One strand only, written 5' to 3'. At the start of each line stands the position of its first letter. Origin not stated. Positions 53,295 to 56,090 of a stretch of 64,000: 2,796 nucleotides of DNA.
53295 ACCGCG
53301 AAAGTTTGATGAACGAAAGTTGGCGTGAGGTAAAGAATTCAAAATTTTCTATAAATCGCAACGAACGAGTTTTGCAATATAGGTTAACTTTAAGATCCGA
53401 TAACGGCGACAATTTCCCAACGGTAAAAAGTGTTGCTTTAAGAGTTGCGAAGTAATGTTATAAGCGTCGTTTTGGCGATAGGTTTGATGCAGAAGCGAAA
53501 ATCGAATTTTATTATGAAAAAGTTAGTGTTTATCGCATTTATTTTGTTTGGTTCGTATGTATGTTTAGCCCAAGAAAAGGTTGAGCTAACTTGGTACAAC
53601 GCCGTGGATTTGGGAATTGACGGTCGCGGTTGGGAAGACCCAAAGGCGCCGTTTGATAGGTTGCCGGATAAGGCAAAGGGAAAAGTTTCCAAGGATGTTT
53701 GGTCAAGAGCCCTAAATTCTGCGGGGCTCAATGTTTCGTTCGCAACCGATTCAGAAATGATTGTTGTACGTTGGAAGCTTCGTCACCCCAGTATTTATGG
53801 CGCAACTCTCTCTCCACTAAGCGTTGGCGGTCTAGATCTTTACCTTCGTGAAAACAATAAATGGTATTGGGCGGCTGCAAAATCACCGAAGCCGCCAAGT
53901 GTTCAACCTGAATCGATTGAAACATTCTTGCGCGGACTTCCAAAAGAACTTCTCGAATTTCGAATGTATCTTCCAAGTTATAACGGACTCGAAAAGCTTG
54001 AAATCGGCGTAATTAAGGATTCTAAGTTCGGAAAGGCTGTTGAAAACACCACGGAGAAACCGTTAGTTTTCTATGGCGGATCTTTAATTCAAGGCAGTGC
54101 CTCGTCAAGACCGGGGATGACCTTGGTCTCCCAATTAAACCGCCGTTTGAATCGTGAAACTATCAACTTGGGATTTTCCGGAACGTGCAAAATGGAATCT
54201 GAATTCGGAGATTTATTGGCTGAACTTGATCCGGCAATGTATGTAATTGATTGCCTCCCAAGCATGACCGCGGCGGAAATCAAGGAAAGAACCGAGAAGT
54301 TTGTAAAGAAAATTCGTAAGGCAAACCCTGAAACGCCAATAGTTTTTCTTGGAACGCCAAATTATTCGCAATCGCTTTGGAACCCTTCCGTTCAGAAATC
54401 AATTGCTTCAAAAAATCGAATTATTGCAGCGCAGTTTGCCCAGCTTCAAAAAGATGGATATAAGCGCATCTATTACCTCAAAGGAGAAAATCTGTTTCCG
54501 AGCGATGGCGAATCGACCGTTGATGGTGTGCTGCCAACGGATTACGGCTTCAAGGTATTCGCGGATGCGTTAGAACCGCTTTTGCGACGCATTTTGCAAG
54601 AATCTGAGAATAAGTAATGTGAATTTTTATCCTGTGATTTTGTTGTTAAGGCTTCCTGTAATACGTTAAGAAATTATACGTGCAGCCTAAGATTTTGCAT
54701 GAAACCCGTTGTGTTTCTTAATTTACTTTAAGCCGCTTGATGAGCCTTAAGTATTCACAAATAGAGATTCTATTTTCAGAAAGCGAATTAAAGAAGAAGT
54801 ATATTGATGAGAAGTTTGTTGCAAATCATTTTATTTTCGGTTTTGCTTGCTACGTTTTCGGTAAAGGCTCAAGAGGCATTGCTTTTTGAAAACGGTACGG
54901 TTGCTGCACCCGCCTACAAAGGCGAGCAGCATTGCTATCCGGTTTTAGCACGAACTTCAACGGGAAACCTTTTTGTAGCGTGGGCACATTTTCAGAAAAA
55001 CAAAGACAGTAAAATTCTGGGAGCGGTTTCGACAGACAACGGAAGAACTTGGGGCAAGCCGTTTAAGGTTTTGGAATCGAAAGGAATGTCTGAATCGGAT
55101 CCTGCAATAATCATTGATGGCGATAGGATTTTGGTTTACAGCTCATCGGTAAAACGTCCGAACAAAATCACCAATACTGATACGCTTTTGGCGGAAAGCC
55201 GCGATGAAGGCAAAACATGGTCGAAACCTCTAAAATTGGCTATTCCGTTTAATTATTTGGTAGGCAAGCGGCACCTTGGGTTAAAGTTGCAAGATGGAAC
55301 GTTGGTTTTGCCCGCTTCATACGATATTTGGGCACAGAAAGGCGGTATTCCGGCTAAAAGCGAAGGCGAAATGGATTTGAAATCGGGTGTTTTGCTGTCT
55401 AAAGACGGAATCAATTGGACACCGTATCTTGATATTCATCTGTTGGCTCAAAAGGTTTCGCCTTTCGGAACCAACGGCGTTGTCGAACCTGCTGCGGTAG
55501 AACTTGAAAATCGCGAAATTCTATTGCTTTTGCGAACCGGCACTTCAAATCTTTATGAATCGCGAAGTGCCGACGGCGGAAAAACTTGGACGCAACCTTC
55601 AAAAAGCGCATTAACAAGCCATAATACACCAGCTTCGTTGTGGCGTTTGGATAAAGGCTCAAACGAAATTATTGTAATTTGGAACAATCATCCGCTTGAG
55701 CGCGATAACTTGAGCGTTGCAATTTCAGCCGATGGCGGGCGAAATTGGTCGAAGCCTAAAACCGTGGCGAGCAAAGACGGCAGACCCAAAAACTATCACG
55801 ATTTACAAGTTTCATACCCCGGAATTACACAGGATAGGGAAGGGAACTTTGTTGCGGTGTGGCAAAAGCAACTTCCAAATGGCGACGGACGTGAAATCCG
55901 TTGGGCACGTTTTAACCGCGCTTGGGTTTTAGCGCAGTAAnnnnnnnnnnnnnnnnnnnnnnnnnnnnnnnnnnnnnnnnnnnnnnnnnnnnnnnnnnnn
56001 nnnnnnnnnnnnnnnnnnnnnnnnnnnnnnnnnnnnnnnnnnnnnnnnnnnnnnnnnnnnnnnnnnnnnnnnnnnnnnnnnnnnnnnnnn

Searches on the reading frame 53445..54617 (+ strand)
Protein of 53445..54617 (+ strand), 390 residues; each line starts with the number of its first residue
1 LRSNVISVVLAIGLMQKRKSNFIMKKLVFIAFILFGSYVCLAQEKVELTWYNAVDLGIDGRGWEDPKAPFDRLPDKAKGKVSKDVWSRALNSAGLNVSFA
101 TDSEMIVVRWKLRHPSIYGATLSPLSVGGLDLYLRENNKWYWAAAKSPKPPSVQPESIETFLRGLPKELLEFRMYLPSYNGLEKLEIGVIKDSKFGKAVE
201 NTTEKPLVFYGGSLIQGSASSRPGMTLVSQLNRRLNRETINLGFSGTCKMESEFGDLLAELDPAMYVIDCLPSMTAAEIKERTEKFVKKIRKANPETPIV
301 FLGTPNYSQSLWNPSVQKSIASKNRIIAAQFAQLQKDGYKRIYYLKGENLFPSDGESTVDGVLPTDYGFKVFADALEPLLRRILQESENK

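Call 7: search_protein_families(library=pfam, proteins=[window:53445-54617:+])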
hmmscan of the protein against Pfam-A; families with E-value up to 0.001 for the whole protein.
window:53445-54617:+ (390 aa): 3 families
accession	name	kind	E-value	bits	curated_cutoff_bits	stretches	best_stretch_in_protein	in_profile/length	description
PF14606.12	Lipase_GDSL_3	-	4.8e-54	183.8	27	1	204-381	1-178/178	GDSL-like Lipase/Acylhydrolase family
PF14607.12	GxDLY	-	9.9e-36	123.2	27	1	49-195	2-146/146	N-terminus of Esterase_SGNH_hydro-type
PF13472.12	Lipase_GDSL_2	-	8.4e-08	33.4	32.9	1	209-360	1-162/178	GDSL-like Lipase/Acylhydrolase family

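Call 68: search_protein_families(library=ncbifam, proteins=[window:53445-54617:+], max_evalue=0.00001)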
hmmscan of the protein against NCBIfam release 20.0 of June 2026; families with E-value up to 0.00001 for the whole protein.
window:53445-54617:+ (390 aa): 0 families

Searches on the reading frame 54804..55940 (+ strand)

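Call 7: search_protein_families(library=pfam, proteins=[window:54804-55940:+])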
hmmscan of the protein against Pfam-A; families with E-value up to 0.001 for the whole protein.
window:54804-55940:+ (378 aa): 4 families
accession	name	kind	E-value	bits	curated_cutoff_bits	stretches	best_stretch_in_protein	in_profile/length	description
PF13088.12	BNR_2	-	6.6e-37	127.8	31.4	1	55-349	2-275/277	BNR repeat-like domain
PF13859.12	BNR_3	-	7.3e-11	42.5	27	1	46-264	2-212/308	BNR repeat-like domain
PF02012.26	BNR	-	1.7e-09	36.6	27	0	132-141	3-12/12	BNR/Asp-box repeat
PF24316.1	Tli3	-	1.9e-06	28.7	27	0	66-92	79-106/129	T6SS Tli3 immunity protein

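Call 68: search_protein_families(library=ncbifam, proteins=[window:54804-55940:+], max_evalue=0.00001)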
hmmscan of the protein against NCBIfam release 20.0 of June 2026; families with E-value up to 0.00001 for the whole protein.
window:54804-55940:+ (378 aa): 0 families
